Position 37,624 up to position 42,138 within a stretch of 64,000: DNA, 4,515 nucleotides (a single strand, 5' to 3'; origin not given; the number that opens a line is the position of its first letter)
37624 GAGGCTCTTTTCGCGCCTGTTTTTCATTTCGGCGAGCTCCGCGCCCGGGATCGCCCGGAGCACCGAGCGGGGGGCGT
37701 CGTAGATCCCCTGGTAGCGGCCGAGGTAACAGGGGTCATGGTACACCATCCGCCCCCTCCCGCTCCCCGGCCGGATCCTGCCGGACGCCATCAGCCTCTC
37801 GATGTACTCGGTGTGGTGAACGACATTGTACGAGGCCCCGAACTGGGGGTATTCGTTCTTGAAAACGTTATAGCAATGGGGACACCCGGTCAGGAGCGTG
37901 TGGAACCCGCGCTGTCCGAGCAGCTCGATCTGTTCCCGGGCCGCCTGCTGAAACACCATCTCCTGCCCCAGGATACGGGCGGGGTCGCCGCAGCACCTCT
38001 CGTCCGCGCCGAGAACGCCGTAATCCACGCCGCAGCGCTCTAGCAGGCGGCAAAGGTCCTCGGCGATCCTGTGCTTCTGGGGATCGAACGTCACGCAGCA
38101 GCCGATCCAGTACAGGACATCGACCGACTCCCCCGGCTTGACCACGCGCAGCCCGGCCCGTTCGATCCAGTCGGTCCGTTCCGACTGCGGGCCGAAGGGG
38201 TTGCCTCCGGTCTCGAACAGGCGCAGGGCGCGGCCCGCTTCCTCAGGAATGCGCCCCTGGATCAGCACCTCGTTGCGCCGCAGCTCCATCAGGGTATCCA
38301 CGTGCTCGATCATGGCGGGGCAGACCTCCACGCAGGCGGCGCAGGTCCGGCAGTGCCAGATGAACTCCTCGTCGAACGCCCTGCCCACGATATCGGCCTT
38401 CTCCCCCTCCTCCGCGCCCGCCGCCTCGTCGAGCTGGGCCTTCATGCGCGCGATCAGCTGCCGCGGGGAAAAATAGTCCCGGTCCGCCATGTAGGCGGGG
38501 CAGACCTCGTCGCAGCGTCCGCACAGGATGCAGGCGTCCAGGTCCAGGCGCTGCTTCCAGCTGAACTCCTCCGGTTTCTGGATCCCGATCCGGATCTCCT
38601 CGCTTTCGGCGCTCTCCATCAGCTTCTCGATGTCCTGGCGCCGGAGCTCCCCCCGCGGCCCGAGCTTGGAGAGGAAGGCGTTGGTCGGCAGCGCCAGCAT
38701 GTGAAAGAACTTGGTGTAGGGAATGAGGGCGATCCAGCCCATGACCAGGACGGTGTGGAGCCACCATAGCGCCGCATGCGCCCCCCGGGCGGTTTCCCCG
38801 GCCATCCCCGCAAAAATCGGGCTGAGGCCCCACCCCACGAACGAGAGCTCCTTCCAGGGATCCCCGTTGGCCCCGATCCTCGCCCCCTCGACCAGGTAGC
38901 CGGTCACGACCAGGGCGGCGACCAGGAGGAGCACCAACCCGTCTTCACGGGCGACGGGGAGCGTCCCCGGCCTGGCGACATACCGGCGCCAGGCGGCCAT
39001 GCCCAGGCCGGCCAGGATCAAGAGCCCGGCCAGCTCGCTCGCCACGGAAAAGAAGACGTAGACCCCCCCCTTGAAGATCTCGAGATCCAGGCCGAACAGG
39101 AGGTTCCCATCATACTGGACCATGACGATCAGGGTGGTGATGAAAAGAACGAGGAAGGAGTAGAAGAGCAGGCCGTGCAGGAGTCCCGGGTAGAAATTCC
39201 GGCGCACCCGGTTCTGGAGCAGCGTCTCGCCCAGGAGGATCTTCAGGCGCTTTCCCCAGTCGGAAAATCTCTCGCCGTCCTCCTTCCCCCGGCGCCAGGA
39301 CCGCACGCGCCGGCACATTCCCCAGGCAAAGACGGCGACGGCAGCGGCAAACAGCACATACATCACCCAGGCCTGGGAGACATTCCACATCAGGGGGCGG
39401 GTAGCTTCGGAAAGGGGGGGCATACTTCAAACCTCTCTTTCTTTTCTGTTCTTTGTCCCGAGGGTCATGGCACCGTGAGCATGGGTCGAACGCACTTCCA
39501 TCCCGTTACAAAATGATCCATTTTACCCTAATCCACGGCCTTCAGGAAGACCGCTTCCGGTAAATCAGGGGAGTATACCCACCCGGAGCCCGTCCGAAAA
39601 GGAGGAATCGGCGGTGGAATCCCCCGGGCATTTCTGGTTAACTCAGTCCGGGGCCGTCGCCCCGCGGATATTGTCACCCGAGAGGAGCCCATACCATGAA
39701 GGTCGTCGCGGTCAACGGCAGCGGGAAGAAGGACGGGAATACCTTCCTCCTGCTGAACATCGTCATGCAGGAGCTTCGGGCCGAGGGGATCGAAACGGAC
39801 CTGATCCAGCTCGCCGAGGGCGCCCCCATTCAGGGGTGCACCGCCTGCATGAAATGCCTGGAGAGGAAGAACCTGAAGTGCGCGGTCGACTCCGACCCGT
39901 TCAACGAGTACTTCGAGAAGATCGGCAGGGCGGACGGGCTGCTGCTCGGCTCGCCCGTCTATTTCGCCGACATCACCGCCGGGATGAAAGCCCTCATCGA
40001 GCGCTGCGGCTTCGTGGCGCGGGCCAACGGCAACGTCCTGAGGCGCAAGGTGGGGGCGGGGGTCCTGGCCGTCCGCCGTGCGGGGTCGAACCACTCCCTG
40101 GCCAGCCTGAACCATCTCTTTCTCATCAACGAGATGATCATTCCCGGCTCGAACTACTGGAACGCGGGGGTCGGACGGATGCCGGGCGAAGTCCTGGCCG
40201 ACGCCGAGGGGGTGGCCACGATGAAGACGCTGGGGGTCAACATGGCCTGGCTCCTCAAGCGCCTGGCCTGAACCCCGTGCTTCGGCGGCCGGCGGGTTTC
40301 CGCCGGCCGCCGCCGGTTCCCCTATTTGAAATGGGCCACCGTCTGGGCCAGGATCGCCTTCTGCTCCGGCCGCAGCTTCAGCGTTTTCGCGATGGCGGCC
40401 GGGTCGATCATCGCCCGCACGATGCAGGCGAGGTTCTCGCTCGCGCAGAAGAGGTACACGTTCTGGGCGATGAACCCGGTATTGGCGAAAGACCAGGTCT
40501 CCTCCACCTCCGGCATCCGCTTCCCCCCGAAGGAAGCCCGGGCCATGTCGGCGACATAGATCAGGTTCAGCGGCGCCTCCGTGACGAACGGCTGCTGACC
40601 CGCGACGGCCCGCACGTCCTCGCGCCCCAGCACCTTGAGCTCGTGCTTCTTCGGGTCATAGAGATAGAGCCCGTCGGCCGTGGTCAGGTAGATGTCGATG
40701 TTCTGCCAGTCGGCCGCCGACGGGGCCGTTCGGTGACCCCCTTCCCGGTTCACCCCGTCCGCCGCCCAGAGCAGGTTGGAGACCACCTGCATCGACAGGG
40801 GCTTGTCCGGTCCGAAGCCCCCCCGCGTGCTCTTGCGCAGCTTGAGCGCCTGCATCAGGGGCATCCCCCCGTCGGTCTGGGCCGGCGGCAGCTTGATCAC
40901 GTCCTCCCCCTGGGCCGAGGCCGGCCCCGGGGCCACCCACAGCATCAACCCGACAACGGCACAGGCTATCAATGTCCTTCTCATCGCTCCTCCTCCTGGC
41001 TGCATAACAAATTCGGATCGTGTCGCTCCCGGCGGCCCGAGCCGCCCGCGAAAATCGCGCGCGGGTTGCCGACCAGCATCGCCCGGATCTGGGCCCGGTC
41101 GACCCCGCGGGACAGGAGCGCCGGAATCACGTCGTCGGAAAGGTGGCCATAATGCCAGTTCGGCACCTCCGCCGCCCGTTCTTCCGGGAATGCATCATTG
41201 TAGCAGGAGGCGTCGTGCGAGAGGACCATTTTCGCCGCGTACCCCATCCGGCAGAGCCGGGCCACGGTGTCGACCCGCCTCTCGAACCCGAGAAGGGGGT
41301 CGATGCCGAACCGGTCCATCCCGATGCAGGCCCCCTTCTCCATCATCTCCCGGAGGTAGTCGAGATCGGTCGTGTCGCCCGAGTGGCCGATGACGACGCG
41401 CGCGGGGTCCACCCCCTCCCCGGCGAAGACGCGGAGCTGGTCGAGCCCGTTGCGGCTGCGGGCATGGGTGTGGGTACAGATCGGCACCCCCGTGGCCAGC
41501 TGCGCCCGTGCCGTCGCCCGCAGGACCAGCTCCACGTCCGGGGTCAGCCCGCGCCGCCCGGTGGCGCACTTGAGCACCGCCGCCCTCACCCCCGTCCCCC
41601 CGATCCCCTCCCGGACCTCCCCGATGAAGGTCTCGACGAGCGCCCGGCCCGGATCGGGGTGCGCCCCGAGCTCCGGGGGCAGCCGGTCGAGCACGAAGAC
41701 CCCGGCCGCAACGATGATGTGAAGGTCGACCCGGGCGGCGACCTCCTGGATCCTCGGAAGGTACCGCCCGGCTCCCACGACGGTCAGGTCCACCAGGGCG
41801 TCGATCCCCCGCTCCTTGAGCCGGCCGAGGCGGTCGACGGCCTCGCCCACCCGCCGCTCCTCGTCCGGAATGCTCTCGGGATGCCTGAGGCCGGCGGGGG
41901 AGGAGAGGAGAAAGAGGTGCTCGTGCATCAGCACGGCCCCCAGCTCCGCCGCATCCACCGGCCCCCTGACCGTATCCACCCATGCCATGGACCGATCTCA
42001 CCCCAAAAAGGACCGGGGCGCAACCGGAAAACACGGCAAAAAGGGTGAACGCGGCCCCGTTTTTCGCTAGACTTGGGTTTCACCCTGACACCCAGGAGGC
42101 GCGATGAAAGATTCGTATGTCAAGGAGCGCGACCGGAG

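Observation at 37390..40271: Fused NarI-like cytochrome b / HdrD-like Fe-S oxidoreductase divergent from an iron-sulfur flavoprotein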

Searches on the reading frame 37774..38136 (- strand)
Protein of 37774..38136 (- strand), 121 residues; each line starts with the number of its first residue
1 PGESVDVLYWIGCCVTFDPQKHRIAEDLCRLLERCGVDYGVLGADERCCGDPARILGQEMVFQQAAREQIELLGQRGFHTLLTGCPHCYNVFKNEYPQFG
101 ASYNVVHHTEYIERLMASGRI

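Call 69: search_solved_structures(query=window:37774-38136:-, max_evalue=10, show_alignments=5)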
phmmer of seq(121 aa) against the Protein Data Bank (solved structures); distinct sequences matched with E-value up to 10: 6.
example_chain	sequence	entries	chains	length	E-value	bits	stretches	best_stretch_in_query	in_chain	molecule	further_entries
9ojn_A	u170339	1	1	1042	5.8e-27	97.8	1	5-117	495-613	Iron-sulfur-binding reductase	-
6b2x_A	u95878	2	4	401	0.092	16.3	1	50-106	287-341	Solute-binding periplasmic protein of iron/siderophore ABC transporter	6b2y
4bat_A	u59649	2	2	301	0.23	15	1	30-80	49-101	PROBABLE EPOXIDE HYDROLASE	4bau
4b9a_A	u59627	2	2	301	0.24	15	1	30-80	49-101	PROBABLE EPOXIDE HYDROLASE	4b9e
4baz_A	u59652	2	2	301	0.26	14.9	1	30-80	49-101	PROBABLE EPOXIDE HYDROLASE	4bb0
8rvv_B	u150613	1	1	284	1.1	12.9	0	24-93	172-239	H(2):CoB-CoM heterodisulfide,ferredoxin reductase subunit B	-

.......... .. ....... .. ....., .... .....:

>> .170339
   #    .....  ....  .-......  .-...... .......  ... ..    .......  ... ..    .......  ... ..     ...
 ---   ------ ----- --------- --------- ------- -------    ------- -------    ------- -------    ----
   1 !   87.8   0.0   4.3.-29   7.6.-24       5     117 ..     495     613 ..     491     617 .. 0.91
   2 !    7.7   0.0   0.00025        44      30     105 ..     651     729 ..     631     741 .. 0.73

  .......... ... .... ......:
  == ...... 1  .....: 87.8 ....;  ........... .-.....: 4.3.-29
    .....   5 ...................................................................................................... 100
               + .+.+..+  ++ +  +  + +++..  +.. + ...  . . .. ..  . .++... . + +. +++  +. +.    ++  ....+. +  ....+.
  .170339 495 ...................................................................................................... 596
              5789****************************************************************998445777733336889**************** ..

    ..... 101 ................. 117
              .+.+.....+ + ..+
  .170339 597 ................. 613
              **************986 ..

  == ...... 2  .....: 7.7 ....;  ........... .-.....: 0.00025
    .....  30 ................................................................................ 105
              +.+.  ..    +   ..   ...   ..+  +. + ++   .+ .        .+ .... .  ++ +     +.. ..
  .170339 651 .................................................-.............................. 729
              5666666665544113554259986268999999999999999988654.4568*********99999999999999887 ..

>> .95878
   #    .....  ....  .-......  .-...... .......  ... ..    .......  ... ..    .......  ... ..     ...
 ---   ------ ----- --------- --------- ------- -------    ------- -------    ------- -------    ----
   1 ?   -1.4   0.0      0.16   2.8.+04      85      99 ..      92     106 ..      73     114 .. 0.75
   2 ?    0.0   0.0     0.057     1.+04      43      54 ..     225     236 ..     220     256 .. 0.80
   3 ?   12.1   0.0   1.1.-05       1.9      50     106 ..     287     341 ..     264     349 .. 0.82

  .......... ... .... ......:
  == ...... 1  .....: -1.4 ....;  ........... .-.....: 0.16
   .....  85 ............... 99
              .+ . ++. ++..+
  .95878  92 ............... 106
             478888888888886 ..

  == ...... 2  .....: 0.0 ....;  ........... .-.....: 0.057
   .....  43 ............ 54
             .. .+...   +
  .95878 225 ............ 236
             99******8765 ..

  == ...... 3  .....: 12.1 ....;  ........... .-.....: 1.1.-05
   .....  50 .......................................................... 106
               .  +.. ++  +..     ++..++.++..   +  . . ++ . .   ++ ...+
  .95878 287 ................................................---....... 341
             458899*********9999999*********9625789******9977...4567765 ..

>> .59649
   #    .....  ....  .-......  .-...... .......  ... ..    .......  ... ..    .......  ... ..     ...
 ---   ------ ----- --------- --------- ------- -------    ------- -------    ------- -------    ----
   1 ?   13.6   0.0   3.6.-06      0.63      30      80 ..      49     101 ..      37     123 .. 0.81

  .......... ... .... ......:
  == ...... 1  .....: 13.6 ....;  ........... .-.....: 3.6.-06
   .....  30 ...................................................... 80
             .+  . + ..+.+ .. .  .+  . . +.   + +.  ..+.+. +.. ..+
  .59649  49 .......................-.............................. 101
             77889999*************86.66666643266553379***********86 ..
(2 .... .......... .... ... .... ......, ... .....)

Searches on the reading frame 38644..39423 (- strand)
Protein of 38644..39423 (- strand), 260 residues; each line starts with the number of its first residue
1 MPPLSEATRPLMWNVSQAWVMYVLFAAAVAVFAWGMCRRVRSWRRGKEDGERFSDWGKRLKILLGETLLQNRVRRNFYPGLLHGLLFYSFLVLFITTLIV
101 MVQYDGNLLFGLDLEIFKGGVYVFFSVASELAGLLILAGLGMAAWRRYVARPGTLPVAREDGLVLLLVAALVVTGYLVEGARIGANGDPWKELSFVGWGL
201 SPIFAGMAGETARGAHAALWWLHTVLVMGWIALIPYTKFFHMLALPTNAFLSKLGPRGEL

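Call 66: search_protein_representatives(protein=window:38644-39423:-)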
Query: 260 residues. Proteins with E-value up to 0.001 (for the whole library): 2037; up to 1e-10: 912; up to 1e-30: 86. The best 150 are listed.
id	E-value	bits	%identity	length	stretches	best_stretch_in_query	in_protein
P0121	5.2e-75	268.7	52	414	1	2-259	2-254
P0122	6.7e-63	229.0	48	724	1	8-255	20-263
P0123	1.2e-59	218.3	52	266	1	4-253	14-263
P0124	4.0e-59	216.6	49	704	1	9-260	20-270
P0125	3.9e-53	197.0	45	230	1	2-223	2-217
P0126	1.2e-45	172.4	43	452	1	8-259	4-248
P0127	1.3e-45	172.3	41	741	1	6-258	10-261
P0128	2.5e-45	171.4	42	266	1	6-260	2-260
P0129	6.4e-44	166.8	38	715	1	7-260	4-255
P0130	1.1e-43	166.1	37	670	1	6-259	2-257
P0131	1.3e-43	165.8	39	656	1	6-260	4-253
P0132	2.0e-42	161.9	39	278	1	9-259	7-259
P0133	4.1e-42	160.8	44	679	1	8-251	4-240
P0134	1.1e-41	159.4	40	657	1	21-258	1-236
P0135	1.5e-41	159.1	37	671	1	8-258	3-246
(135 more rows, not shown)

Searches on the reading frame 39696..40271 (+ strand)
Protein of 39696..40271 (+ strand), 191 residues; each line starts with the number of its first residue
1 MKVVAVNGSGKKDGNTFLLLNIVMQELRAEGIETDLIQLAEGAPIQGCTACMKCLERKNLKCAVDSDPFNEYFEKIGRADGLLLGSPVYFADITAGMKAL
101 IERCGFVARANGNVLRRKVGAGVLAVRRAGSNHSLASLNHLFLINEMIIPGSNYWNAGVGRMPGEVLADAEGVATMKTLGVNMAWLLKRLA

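Call 3: search_protein_families(library=pfam, proteins=[window:39696-40271:+], max_evalue=0.01)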
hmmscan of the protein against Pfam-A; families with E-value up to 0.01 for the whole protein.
window:39696-40271:+ (191 aa): 2 families
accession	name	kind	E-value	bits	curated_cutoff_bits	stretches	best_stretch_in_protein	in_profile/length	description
PF03358.20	FMN_red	-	4.6e-29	101.4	24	1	1-158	1-148/152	NADPH-dependent FMN reductase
PF02525.22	Flavodoxin_2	-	1.8e-05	24.9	27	1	1-104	1-103/198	Flavodoxin-like fold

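Call 4: search_protein_families(library=ncbifam, proteins=[window:39696-40271:+], max_evalue=0.01)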
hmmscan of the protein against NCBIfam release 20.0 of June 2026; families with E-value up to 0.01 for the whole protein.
window:39696-40271:+ (191 aa): 4 families
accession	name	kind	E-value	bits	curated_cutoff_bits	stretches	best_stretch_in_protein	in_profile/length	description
NF007859.0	PRK10569.1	equivalog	3e-06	27.1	225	1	1-102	1-90/191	NADPH-dependent FMN reductase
TIGR03567.1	FMN_reduc_SsuE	equivalog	3.9e-06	26.9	164.05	1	2-102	1-89/171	NADPH-dependent FMN reductase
TIGR03566.1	FMN_reduc_MsuE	equivalog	7.2e-06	25.9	212.5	1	2-108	1-98/174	FMN reductase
NF002999.0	PRK03767.1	equivalog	0.00021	21.2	141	1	73-162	64-153/200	NAD(P)H:quinone oxidoreductase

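Call 28: search_solved_structures(query=window:39696-40271:+, max_evalue=0.001, show_alignments=2)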
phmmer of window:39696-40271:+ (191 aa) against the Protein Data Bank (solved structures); distinct sequences matched with E-value up to 0.001: 1.
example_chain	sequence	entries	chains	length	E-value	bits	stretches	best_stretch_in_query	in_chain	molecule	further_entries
7d38_A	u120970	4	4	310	1.9e-05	27.9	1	1-119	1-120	Cd1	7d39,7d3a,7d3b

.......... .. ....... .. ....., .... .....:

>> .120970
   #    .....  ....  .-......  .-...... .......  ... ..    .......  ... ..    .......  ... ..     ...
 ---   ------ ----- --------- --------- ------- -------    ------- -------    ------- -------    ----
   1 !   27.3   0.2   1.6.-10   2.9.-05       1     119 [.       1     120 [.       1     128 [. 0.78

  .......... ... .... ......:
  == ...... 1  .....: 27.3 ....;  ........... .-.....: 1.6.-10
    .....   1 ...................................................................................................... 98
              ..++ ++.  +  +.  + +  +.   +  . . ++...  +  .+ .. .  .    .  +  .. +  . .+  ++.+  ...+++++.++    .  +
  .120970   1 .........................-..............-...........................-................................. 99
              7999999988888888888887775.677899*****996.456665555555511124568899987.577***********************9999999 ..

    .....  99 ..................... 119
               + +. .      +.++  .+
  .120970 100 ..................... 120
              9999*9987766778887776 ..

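Call 56: search_solved_structures(query=window:39696-40271:+, max_evalue=5, show_alignments=0)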
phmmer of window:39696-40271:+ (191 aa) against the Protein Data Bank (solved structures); distinct sequences matched with E-value up to 5: 9.
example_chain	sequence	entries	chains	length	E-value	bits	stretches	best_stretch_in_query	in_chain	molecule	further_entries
7d38_A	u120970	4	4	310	1.9e-05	27.9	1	1-119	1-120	Cd1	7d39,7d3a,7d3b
4la4_A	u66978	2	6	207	0.0093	19.1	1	58-163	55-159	NAD(P)H dehydrogenase (quinone)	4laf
5mji_A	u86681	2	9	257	0.017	18.2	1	66-166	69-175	BRAMP domain protein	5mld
1rli_A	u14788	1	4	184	0.051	16.7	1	1-175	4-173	Trp Repressor Binding Protein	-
6dqi_A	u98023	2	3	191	0.081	16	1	62-108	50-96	FMN reductase (NADPH)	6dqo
4pty_C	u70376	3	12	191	0.083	16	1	62-108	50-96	FMN reductase SsuE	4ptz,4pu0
6dqp_A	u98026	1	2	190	0.088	15.9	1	62-107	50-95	FMN reductase (NADPH)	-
7f76_A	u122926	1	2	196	0.15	15.2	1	1-56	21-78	FMN-dependent NADPH-quinone reductase (azoR)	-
4c76_A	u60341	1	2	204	0.18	14.9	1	2-102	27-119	FMN REDUCTASE (NADPH)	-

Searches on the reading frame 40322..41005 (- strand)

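Call 3: search_protein_families(library=pfam, proteins=[window:40322-41005:-], max_evalue=0.01)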
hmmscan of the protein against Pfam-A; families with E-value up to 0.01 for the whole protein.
window:40322-41005:- (227 aa): 1 family
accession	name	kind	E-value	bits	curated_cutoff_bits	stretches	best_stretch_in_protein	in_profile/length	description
PF00881.29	Nitroreductase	-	2.5e-20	73.7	23.5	1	57-224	4-166/167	Nitroreductase family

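Call 4: search_protein_families(library=ncbifam, proteins=[window:40322-41005:-], max_evalue=0.01)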
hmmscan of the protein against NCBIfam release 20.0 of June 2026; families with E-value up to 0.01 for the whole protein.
window:40322-41005:- (227 aa): 2 families
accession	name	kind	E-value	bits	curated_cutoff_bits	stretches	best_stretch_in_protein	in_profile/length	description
TIGR03605.1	antibiot_sagB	domain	6e-13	48.7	78.4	1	72-222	2-169/173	SagB family peptide dehydrogenase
TIGR04511.1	SagB_rel_DH_2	exception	1.4e-07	30.9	240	1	26-219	151-361/380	putative peptide maturation dehydrogenase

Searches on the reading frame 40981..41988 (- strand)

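Call 3: search_protein_families(library=pfam, proteins=[window:40981-41988:-], max_evalue=0.01)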
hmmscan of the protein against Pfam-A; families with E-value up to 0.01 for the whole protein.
window:40981-41988:- (335 aa): 1 family
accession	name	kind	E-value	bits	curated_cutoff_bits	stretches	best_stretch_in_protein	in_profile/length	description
PF02126.24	PTE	-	5.1e-83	279.4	22.4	1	11-313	1-297/298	Phosphotriesterase family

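Call 4: search_protein_families(library=ncbifam, proteins=[window:40981-41988:-], max_evalue=0.01)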
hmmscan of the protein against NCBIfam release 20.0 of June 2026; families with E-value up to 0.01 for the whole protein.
window:40981-41988:- (335 aa): 3 families
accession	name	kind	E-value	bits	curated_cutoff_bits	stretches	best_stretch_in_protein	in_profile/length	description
NF041153.1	organophos_OPH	equivalog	3.2e-43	148.2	500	1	4-252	37-279/365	organophosphate hydrolase OPH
NF007373.0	PRK09875.1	equivalog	4e-29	102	486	1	51-313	37-291/292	phosphotriesterase-related protein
NF045706.1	PhFuoseLconase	equivalog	2.2e-13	50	630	1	3-315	4-326/332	phospho-furanose lactonase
